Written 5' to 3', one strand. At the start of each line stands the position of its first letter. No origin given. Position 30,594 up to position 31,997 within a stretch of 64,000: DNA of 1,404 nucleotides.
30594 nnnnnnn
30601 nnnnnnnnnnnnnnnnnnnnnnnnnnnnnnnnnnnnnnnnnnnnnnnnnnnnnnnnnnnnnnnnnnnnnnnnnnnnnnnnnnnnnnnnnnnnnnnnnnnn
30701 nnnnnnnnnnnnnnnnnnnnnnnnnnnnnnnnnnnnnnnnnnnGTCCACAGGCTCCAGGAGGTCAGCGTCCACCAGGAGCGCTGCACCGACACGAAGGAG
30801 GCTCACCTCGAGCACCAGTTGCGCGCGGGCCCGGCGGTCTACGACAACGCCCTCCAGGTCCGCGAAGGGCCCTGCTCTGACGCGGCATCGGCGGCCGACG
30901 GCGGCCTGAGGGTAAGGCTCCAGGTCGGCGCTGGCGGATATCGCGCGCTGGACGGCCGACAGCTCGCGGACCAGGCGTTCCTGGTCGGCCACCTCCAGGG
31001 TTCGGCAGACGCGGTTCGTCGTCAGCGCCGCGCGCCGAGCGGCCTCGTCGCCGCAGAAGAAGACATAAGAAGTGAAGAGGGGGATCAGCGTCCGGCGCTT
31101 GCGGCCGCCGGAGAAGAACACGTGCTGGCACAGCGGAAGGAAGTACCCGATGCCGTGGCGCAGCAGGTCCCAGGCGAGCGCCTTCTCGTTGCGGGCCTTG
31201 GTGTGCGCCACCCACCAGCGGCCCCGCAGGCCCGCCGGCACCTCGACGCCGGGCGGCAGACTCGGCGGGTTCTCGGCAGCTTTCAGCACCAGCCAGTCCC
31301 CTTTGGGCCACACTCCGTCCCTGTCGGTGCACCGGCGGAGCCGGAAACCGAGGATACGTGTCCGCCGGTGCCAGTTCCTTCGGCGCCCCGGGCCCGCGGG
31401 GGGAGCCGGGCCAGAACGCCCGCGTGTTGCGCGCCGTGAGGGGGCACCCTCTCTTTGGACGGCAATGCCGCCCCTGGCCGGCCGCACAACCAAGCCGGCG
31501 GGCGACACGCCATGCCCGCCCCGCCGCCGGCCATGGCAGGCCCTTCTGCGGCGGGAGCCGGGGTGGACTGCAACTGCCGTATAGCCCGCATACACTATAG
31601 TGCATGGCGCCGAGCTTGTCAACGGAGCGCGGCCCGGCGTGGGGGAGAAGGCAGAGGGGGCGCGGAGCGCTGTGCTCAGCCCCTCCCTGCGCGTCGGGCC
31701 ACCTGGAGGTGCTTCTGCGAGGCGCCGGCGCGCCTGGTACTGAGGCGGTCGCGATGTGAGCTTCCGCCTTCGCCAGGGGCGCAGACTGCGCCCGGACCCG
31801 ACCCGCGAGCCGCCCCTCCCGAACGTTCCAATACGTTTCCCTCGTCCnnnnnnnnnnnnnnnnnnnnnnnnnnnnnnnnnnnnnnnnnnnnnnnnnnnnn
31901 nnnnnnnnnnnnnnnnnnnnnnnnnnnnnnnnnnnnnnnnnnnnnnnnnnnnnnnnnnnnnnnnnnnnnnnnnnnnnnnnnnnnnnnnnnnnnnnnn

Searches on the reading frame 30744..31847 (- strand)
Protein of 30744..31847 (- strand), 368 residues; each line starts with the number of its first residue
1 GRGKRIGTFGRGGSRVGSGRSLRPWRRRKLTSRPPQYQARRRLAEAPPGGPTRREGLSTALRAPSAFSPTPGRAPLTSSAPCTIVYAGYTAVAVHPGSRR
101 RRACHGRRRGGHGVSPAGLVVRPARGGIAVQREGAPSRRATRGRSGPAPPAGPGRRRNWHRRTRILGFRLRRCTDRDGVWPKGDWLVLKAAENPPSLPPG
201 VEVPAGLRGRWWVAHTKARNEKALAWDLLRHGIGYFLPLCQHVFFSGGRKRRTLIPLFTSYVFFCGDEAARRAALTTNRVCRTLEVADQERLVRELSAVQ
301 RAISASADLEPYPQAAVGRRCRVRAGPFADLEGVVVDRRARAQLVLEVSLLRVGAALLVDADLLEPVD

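Call 9: search_protein_families(library=pfam, proteins=[window:30744-31847:-], max_evalue=0.01)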
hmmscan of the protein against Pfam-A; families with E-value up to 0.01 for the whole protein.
window:30744-31847:- (368 aa): 2 families
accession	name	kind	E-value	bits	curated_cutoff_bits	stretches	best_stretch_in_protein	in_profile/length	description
PF02357.24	NusG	-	2.4e-06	28.4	22.2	1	210-284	2-75/93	Transcription termination factor nusG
PF00467.35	KOW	-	0.00059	20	22.3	1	317-337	1-21/32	KOW motif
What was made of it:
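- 30741..31622 (-): NusG-like, UpxY-family antiterminator at the head of the operon. PF02357 (call 9).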
